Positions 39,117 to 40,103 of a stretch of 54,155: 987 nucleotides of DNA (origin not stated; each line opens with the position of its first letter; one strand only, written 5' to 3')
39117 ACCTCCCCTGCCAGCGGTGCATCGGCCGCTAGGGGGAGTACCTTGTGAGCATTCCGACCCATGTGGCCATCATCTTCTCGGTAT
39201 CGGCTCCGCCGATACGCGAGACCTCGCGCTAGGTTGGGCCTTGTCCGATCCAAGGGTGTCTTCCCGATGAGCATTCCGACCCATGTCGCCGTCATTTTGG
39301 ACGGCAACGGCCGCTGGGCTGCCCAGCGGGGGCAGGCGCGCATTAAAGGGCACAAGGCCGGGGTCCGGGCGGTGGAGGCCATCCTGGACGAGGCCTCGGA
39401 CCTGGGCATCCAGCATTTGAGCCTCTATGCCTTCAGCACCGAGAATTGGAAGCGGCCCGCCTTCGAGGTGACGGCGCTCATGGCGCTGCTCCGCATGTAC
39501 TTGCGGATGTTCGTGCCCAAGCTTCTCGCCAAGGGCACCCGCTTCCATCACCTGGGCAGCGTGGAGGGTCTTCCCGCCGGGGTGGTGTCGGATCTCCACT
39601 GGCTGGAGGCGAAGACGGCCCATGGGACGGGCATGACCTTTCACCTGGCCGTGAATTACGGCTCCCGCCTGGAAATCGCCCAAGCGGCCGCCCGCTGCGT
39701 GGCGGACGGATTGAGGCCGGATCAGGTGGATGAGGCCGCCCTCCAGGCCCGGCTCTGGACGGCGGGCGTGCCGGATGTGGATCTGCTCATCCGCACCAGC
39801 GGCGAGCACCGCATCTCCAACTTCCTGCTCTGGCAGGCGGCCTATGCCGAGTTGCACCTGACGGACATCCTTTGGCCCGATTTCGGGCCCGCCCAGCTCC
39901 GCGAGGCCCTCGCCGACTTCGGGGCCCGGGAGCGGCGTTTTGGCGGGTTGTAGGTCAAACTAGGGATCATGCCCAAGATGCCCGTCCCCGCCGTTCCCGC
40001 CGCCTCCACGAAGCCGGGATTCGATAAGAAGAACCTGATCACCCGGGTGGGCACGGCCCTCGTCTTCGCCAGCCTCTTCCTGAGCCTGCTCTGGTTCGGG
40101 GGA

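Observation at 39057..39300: The start of uppS is present three times in tandem; two upstream copies form hairpin-containing mini-ORFs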

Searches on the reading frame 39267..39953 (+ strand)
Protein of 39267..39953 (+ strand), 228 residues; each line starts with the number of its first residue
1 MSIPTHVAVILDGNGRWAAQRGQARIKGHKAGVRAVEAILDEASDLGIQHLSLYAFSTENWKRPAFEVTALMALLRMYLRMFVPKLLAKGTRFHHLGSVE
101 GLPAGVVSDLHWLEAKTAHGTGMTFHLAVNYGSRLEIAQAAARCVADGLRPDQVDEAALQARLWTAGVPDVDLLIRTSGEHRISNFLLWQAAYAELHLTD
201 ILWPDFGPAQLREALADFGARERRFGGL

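Call 9: find_related_loci(query=window:39267-39953:+, collection=genome_contigs, flank=3000)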
Query window:39267-39953:+ (228 aa) in genome_contigs; peptide patterns used: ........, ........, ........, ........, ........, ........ (x = any residue, [..] = any of these).
600 stretches matched a pattern (row limit reached: there are more); 600 encode a relative of the query (tblastn E <= 1e-3); the best 80 are kept; 80 distinct loci.
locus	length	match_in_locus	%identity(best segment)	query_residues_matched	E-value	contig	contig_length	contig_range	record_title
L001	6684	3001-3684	74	1-228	6e-112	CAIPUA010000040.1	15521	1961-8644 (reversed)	MAG: uncultured Holophagaceae bacterium isolate Loclat_bin-01759 genome assembly, contig: bin-01759:040/419, whole genom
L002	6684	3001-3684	71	1-228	3e-108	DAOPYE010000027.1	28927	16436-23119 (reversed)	MAG TPA_asm: Holophaga sp. isolate AMR_MDS_1322 NODE_1614_length_28927_cov_8.115163, whole genome shotgun sequence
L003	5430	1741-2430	51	3-228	6e-77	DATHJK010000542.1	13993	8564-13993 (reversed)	MAG TPA_asm: Pyrinomonadaceae bacterium isolate SMAG_U12550 k141_113020, whole genome shotgun sequence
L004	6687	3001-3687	49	3-227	1e-75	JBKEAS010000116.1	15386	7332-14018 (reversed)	MAG: Anaerotignum sp. isolate VLC_092 k121_9149577, whole genome shotgun sequence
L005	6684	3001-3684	48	3-226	3e-74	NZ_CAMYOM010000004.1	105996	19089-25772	MAG: uncultured Eudoraea sp. isolate FCS_Bacteroidota_05 scaffold_19, whole genome shotgun sequence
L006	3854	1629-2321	50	2-228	2e-74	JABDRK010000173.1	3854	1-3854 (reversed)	MAG: Eudoraea sp. isolate Site_C27 k127_310853, whole genome shotgun sequence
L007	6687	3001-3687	51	2-226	2e-72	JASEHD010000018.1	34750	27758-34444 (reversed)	MAG: Bacteroidota bacterium isolate Yes70-14 NODE_18_length_34750_cov_5.385070, whole genome shotgun sequence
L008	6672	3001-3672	49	3-226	1e-72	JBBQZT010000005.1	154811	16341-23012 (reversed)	MAG: Chloroflexia bacterium isolate Co_metawrap_2250 Cmw_2250_k141_6168785_length_154811_cov_30.9992, whole genome shotg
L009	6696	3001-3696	50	1-228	4e-72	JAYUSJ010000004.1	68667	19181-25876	MAG: Verrucomicrobiaceae bacterium isolate GL117_UP_concoct_203 GL117_UP_concoct_203_3, whole genome shotgun sequence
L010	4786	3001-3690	50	3-228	5e-72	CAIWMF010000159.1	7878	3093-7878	MAG: uncultured Spartobacteria bacterium isolate Kiruna_bin-02438 genome assembly, contig: bin-02438:159/220, whole geno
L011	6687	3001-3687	52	4-228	1e-71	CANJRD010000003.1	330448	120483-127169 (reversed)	MAG: Rhodospirillaceae bacterium isolate RH-23may17-603 genome assembly, contig: RH-23may17-C91, whole genome shotgun se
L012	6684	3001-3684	47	3-226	4e-71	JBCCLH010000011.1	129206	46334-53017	MAG: Bacteroidota bacterium isolate P01_C01_bin.22 k141_2607618_length_129206_cov_32.6034, whole genome shotgun sequence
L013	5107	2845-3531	51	2-226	4e-71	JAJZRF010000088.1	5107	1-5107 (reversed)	MAG: Deltaproteobacteria bacterium isolate SKS1.bin79 NODE_29018_length_5107_cov_19.215462, whole genome shotgun sequenc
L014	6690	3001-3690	50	3-228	5e-71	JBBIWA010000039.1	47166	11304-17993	MAG: Acidobacteriota bacterium isolate ETS170220_bin_9 NODE_282_length_47166_cov_4.96739, whole genome shotgun sequence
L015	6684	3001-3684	51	3-226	8e-71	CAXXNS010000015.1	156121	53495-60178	MAG: Desulfovibrionaceae bacterium isolate 618da8eb-5dbc-4472-aaca-e875e6edea77 genome assembly, contig: contig_15, whol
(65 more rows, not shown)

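Call 31: find_encoding_contigs(protein=window:39267-39953:+, flank=3000, max_places=10)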
Protein window:39267-39953:+ (228 aa): 14 contigs read that carry it; 6 places shown.
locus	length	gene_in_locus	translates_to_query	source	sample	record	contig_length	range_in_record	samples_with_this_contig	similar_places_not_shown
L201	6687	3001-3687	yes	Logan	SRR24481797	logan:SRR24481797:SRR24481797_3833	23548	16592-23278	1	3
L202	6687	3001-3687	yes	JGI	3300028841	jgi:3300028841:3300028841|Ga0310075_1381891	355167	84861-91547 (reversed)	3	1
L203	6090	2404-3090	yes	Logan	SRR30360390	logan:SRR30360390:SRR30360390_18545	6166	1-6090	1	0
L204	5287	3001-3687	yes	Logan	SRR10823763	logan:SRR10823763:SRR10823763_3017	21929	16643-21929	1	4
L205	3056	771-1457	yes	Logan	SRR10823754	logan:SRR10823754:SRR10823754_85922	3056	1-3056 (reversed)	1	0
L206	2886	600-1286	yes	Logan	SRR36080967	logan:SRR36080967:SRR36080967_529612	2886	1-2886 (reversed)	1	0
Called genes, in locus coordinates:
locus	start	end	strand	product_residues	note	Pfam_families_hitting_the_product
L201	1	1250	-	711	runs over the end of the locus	PF03571:Peptidase_M49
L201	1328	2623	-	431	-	PF00025:Arf (faint), PF00071:Ras (weak), PF00989:PAS, PF08448:PAS_4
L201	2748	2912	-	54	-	-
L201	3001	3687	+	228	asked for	PF01255:Prenyltransf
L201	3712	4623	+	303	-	PF01148:CTP_transf_1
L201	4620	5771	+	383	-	PF02670:DXP_reductoisom, PF08436:DXP_redisom_C, PF13288:DXPR_C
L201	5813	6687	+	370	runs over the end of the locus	PF02163:Peptidase_M50, PF13180:PDZ_2 (weak), PF17820:PDZ_6 (weak)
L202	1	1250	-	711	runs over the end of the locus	PF03571:Peptidase_M49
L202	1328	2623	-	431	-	PF00025:Arf (faint), PF00071:Ras (weak), PF00989:PAS, PF08448:PAS_4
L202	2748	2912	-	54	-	-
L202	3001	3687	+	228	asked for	PF01255:Prenyltransf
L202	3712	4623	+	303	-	PF01148:CTP_transf_1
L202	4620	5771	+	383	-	PF02670:DXP_reductoisom, PF08436:DXP_redisom_C, PF13288:DXPR_C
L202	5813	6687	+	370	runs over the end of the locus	PF02163:Peptidase_M50, PF13180:PDZ_2 (weak), PF17820:PDZ_6 (weak)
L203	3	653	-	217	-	?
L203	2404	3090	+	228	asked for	PF01255:Prenyltransf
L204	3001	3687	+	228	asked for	PF01255:Prenyltransf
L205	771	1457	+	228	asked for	PF01255:Prenyltransf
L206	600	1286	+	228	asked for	PF01255:Prenyltransf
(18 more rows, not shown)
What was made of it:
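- Checked: Gene context. uppS-cdsA-dxr-rseP is confirmed by Pfam hits on the same genes in identical contigs (call 31).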

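Call 34: find_homologous_proteins(query=window:39267-39953:+, max_evalue=1e-60)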
Query window:39267-39953:+ (228 aa): 1762 proteins with E <= 1e-60 among 8000 candidates; the best 120 are listed.
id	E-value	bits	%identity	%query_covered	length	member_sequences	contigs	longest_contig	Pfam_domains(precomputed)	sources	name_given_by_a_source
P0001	2.9e-140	483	94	100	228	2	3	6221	PF01255.25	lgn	-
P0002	5.2e-135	466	91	100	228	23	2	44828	PF01255.25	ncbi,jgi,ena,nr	ncbi:MAG TPA: polyprenyl diphosphate synthase [Holophagaceae bacterium]|jgi:undecaprenyl diphosphate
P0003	7.8e-134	462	90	100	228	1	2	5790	PF01255.25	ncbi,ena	-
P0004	1.2e-133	462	89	100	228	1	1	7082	PF01255.25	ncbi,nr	ncbi:MAG TPA: polyprenyl diphosphate synthase [Holophagaceae bacterium]|nr:polyprenyl diphosphate sy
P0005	3.6e-133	460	90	100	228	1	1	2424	PF01255.25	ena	-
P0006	3.8e-133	460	91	100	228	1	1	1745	PF01255.25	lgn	-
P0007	4.7e-133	460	90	100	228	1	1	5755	PF01255.25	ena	-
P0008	8.8e-133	459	89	100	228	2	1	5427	PF01255.25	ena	-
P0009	1.2e-132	458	89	100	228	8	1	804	PF01255.25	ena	-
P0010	2.1e-132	458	89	100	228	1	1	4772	PF01255.25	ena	-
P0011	4.5e-132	457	89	100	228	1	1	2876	PF01255.25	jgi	jgi:undecaprenyl diphosphate synthase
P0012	8.4e-132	456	89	100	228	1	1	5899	PF01255.25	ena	-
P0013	7.2e-131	453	89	100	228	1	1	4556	PF01255.25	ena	-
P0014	9.9e-127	439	86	100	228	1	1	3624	PF01255.25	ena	-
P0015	1.0e-122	426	82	100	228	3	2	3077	PF01255.25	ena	-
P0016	2.0e-120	419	82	100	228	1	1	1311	PF01255.25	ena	-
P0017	1.2e-119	416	81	100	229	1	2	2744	PF01255.25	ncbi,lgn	-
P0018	1.0e-118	413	79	100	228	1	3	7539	PF01255.25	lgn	-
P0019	1.7e-118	412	80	100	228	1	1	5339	PF01255.25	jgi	jgi:undecaprenyl diphosphate synthase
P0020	3.2e-118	411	79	100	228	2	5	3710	PF01255.25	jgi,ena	-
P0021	3.8e-118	411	79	100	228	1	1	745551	PF01255.25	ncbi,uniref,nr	ncbi:isoprenyl transferase [Geothrix limicola]|uniref:Isoprenyl transferase n=1 Tax=Geothrix limicol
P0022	3.9e-118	411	79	100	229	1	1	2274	PF01255.25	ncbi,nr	ncbi:MAG TPA: polyprenyl diphosphate synthase [Holophagaceae bacterium]|nr:polyprenyl diphosphate sy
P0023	6.2e-118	410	81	100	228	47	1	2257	PF01255.25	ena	-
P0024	7.7e-118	410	80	100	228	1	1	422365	PF01255.25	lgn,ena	-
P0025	9.6e-118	410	79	100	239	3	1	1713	PF01255.25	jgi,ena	-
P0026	1.4e-117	409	79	100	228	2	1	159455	PF01255.25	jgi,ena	-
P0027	1.4e-117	409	79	100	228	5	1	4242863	PF01255.25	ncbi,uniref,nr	ncbi:polyprenyl diphosphate synthase [Geothrix sp. PMB-07]|uniref:polyprenyl diphosphate synthase n=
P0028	2.1e-117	409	79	100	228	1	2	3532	PF01255.25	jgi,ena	-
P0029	2.1e-117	409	79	100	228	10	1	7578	PF01255.25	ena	-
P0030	2.8e-117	408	79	100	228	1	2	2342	PF01255.25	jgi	jgi:undecaprenyl diphosphate synthase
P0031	3.2e-117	408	79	100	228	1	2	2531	PF01255.25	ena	-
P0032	3.4e-117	408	79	100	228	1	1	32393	PF01255.25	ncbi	-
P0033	3.6e-117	408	79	100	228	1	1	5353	PF01255.25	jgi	jgi:undecaprenyl diphosphate synthase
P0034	4.4e-117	408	79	100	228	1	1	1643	PF01255.25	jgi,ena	-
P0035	4.8e-117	407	79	100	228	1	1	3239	PF01255.25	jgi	jgi:undecaprenyl diphosphate synthase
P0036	5.3e-117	407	79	100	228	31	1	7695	PF01255.25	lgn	-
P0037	1.5e-116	406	78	100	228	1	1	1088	PF01255.25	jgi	jgi:undecaprenyl diphosphate synthase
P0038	1.6e-116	406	79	100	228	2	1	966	PF01255.25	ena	-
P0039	1.9e-116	405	78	100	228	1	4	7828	PF01255.25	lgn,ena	-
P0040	2.0e-116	405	78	100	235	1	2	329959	PF01255.25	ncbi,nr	ncbi:MAG: di-trans,poly-cis-decaprenylcistransferase [Acidobacteria bacterium]|nr:di-trans,poly-cis-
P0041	2.3e-116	405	79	100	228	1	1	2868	PF01255.25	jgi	jgi:undecaprenyl diphosphate synthase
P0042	2.3e-116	405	79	100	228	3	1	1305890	PF01255.25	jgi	-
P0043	2.6e-116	405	78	100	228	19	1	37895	PF01255.25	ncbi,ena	-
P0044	3.7e-116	405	78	100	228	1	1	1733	PF01255.25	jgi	jgi:undecaprenyl diphosphate synthase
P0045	5.3e-116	404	79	100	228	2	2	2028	PF01255.25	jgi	jgi:undecaprenyl diphosphate synthase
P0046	5.6e-116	404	77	100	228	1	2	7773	PF01255.25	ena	-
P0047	9.6e-116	403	77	100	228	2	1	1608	PF01255.25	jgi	jgi:undecaprenyl diphosphate synthase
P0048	9.7e-116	403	78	100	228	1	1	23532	PF01255.25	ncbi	-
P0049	1.4e-115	403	77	100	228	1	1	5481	PF01255.25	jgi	jgi:undecaprenyl diphosphate synthase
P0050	1.5e-115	403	78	100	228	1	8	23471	PF01255.25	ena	-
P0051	1.8e-115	402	76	100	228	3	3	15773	PF01255.25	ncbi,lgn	-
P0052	2.3e-115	402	78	100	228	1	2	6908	PF01255.25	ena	-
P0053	2.5e-115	402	78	100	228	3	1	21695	PF01255.25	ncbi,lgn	-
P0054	2.9e-115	402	77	100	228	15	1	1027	PF01255.25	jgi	jgi:undecaprenyl diphosphate synthase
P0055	3.0e-115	402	78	100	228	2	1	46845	PF01255.25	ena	-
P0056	3.0e-115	402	78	100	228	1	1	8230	PF01255.25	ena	-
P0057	3.1e-115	402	78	100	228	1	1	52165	PF01255.25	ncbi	-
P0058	3.5e-115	401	77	100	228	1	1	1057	PF01255.25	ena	-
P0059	4.0e-115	401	78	100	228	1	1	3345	PF01255.25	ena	-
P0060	5.7e-115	401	78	100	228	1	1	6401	PF01255.25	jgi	jgi:undecaprenyl diphosphate synthase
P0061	6.0e-115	401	77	100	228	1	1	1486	PF01255.25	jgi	-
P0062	6.1e-115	401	78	100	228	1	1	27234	PF01255.25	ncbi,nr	ncbi:MAG TPA: polyprenyl diphosphate synthase [Geothrix sp.]|nr:polyprenyl diphosphate synthase [Geo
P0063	6.3e-115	401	79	100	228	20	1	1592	PF01255.25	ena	-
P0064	7.7e-115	400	77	100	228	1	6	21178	PF01255.25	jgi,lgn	jgi:undecaprenyl diphosphate synthase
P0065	9.5e-115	400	78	100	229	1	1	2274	PF01255.25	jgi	jgi:undecaprenyl diphosphate synthase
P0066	1.1e-114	400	77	100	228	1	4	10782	PF01255.25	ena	-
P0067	1.1e-114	400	77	100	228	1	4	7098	PF01255.25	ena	-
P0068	1.4e-114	399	76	100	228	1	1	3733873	PF01255.25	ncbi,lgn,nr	ncbi:polyprenyl diphosphate synthase [Geothrix sp.]|nr:polyprenyl diphosphate synthase [Geothrix sp.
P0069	1.7e-114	399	78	100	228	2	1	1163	PF01255.25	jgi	jgi:undecaprenyl diphosphate synthase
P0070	2.0e-114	399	77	100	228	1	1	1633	PF01255.25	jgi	jgi:undecaprenyl diphosphate synthase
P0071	2.1e-114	399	76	100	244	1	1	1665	PF01255.25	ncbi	-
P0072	2.2e-114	399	76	100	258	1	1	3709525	PF01255.25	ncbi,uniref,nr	ncbi:MAG: di-trans,poly-cis-decaprenylcistransferase [Geothrix sp.]|uniref:polyprenyl diphosphate sy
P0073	2.2e-114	399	79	100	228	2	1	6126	PF01255.25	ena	-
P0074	2.5e-114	399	78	100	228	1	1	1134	PF01255.25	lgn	-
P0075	2.6e-114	398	76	100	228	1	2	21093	PF01255.25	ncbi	-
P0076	2.8e-114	398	77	100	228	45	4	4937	PF01255.25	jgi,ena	-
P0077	4.0e-114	398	77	100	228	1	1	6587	PF01255.25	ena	-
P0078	4.0e-114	398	77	100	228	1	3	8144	PF01255.25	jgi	jgi:undecaprenyl diphosphate synthase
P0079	5.0e-114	398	78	100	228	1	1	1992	PF01255.25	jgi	jgi:undecaprenyl diphosphate synthase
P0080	5.2e-114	398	77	100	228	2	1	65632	PF01255.25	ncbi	-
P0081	6.5e-114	397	76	100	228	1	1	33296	PF01255.25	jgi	-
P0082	7.1e-114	397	76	100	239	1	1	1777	PF01255.25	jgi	jgi:undecaprenyl diphosphate synthase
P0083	7.5e-114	397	75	100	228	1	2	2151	PF01255.25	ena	-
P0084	8.0e-114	397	76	100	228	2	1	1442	PF01255.25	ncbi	-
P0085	8.1e-114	397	77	100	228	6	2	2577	PF01255.25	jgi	jgi:undecaprenyl diphosphate synthase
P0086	8.4e-114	397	75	100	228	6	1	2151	PF01255.25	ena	-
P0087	9.8e-114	397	77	100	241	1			PF01255.25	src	-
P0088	1.1e-113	396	79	100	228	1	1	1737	PF01255.25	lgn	-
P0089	1.2e-113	396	76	100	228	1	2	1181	PF01255.25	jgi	jgi:undecaprenyl diphosphate synthase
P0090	1.3e-113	396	76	100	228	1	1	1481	PF01255.25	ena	-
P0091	1.7e-113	396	77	100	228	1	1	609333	PF01255.25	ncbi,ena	-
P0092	1.8e-113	396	76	100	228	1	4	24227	PF01255.25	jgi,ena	jgi:undecaprenyl diphosphate synthase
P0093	2.1e-113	396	75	100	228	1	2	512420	PF01255.25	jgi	-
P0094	2.2e-113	395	75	100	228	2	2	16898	PF01255.25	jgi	-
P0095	2.5e-113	395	76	100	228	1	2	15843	PF01255.25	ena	-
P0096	2.8e-113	395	76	100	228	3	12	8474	PF01255.25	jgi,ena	-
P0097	3.0e-113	395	77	100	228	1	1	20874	PF01255.25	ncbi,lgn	-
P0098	3.1e-113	395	75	100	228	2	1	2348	PF01255.25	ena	-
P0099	3.3e-113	395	76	100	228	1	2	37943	PF01255.25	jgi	-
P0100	4.0e-113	395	75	100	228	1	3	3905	PF01255.25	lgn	-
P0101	4.1e-113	395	76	100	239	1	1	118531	PF01255.25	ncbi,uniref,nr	ncbi:MAG: di-trans,poly-cis-decaprenylcistransferase [Holophagaceae bacterium]|uniref:Isoprenyl tran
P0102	4.2e-113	395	77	100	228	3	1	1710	PF01255.25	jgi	jgi:undecaprenyl diphosphate synthase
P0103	4.8e-113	394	75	100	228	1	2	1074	PF01255.25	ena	-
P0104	5.4e-113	394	75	100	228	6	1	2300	PF01255.25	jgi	-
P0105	5.6e-113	394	76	100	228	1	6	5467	PF01255.25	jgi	jgi:undecaprenyl diphosphate synthase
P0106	6.2e-113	394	77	100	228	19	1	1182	PF01255.25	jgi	jgi:undecaprenyl diphosphate synthase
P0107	7.1e-113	394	77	100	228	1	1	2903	PF01255.25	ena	-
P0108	7.7e-113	394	75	100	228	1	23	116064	PF01255.25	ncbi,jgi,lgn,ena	-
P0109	8.2e-113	394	76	100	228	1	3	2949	PF01255.25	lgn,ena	-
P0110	9.2e-113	393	75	100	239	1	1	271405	PF01255.25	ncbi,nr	ncbi:MAG: di-trans,poly-cis-decaprenylcistransferase [Holophagaceae bacterium]|nr:di-trans,poly-cis-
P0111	9.2e-113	393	75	100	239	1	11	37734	PF01255.25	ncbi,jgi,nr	ncbi:MAG: di-trans,poly-cis-decaprenylcistransferase [Geothrix sp.]|jgi:undecaprenyl diphosphate syn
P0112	1.3e-112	393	76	100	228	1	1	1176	PF01255.25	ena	-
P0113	1.4e-112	393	75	100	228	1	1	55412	PF01255.25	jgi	-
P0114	1.7e-112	393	75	100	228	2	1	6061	PF01255.25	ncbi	-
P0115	1.8e-112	393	75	100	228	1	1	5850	PF01255.25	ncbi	-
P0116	1.9e-112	392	76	100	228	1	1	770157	PF01255.25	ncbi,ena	-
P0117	1.9e-112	392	75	100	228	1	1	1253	PF01255.25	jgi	jgi:undecaprenyl diphosphate synthase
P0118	2.4e-112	392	75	100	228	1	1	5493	PF01255.25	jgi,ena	-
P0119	2.6e-112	392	75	100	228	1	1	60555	PF01255.25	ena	-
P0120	2.8e-112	392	75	100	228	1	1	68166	PF01255.25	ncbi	-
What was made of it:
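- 39267..39953 (+): uppS (undecaprenyl-diphosphate synthase, 228 aa). PF01255 on the identical protein (calls 31, 34).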

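Call 35: find_encoding_contigs(protein=P0001, flank=3000, max_places=2)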
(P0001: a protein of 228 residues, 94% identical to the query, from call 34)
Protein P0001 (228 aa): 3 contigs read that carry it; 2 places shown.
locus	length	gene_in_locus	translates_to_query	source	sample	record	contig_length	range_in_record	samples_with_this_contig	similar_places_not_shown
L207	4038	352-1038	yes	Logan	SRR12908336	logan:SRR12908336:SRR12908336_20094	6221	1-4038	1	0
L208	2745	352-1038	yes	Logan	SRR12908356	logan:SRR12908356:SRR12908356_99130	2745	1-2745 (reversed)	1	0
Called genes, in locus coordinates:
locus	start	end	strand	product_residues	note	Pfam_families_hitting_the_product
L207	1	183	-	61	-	?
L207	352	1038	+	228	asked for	PF01255:Prenyltransf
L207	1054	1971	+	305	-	PF01148:CTP_transf_1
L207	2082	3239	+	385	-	PF02670:DXP_reductoisom, PF08436:DXP_redisom_C, PF13288:DXPR_C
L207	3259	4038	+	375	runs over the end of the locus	PF02163:Peptidase_M50, PF00595:PDZ (faint), PF17820:PDZ_6 (weak)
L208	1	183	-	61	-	?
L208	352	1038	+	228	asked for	PF01255:Prenyltransf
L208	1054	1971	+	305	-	PF01148:CTP_transf_1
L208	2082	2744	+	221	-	?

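Call 36: find_encoding_contigs(protein=P0002, flank=10000, max_places=2)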
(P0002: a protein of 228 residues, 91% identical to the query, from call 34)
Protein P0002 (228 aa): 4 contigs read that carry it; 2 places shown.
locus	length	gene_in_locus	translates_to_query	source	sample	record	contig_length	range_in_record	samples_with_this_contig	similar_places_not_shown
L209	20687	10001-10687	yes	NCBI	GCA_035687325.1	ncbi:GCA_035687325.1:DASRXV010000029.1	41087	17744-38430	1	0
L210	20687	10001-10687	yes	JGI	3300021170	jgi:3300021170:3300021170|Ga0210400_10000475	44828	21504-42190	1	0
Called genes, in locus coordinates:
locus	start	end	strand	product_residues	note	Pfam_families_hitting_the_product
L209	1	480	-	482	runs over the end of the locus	PF04389:Peptidase_M28, PF01546:Peptidase_M20 (weak)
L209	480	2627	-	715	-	PF00069:Pkinase, PF07714:PK_Tyr_Ser-Thr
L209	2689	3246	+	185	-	PF13668:Ferritin_2, PF14530:DUF4439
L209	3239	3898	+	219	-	-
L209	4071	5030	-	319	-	PF00535:Glycos_transf_2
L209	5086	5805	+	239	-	PF00072:Response_reg, PF00486:Trans_reg_C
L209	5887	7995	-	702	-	PF03571:Peptidase_M49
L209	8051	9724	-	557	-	PF00071:Ras (weak), PF13188:PAS_8 (faint), PF00989:PAS, PF08448:PAS_4, PF13426:PAS_9, PF00072:Response_reg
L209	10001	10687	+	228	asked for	PF01255:Prenyltransf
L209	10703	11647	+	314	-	PF01148:CTP_transf_1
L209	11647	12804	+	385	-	PF02670:DXP_reductoisom, PF08436:DXP_redisom_C, PF13288:DXPR_C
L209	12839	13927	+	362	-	PF02163:Peptidase_M50, PF13180:PDZ_2 (weak), PF17820:PDZ_6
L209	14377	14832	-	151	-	PF01668:SmpB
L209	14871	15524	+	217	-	PF09335:VTT_dom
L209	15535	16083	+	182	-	PF01923:Cob_adeno_trans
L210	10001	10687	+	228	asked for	PF01255:Prenyltransf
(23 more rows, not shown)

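Call 37: find_encoding_contigs(protein=P0014, flank=3000, max_places=2)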
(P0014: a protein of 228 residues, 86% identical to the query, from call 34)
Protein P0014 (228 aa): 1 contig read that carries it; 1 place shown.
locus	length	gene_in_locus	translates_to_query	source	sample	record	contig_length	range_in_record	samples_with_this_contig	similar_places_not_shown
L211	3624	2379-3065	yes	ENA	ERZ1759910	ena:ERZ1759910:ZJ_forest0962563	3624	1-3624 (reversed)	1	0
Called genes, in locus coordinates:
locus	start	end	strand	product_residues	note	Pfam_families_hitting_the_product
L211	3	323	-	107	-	?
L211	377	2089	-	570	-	PF00025:Arf (faint), PF00071:Ras (weak), PF13188:PAS_8 (faint), PF00989:PAS, PF08448:PAS_4, PF13426:PAS_9, PF00072:Response_reg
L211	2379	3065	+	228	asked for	PF01255:Prenyltransf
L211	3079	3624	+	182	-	?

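Call 38: find_encoding_contigs(protein=P0015, flank=3000, max_places=2)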
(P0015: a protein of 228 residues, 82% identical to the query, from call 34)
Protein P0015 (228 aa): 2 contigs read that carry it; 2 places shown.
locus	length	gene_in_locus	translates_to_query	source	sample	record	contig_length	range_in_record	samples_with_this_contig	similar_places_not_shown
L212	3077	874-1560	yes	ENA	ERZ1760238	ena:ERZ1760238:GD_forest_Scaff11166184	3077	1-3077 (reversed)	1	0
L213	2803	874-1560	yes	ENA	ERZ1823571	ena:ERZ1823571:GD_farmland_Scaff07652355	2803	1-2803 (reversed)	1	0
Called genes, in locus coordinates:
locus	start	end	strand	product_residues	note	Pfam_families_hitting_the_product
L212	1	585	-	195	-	?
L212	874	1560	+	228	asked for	PF01255:Prenyltransf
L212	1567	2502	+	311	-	PF01148:CTP_transf_1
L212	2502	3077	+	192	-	?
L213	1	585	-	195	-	?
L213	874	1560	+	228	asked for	PF01255:Prenyltransf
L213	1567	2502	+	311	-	PF01148:CTP_transf_1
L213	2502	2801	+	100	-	?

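Call 39: find_encoding_contigs(protein=P0027, flank=10000, max_places=1)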
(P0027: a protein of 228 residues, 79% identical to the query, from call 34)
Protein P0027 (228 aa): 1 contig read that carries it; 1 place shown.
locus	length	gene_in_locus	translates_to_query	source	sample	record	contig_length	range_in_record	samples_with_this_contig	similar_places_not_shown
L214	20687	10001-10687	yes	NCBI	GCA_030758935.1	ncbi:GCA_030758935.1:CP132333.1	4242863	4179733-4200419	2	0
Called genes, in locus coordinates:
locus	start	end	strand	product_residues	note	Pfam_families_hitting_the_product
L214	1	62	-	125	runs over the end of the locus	PF00376:MerR, PF13411:MerR_1, PF13591:MerR_2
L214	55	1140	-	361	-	PF00226:DnaJ, PF01556:DnaJ_C, PF00684:DnaJ_CXXCXGXG (weak)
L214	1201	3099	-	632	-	PF00012:HSP70, PF14450:FtsA (faint), PF06723:MreB_Mbl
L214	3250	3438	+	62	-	PF03884:YacG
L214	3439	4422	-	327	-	PF00682:HMGL-like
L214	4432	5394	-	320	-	PF00535:Glycos_transf_2, PF13641:Glyco_tranf_2_3 (weak)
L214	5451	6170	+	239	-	PF00072:Response_reg, PF00486:Trans_reg_C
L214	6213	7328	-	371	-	-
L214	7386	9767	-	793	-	PF00071:Ras (faint), PF00989:PAS, PF08448:PAS_4, PF13426:PAS_9, PF02518:HATPase_c, PF00072:Response_reg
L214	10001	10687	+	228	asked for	PF01255:Prenyltransf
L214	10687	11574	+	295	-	PF01148:CTP_transf_1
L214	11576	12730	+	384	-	PF02670:DXP_reductoisom, PF08436:DXP_redisom_C, PF13288:DXPR_C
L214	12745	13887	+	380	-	PF02163:Peptidase_M50, PF13180:PDZ_2 (weak), PF17820:PDZ_6 (weak)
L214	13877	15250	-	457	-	PF00512:HisKA (faint), PF00989:PAS, PF13188:PAS_8 (weak), PF08448:PAS_4, PF13426:PAS_9, PF02518:HATPase_c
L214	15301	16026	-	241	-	PF00072:Response_reg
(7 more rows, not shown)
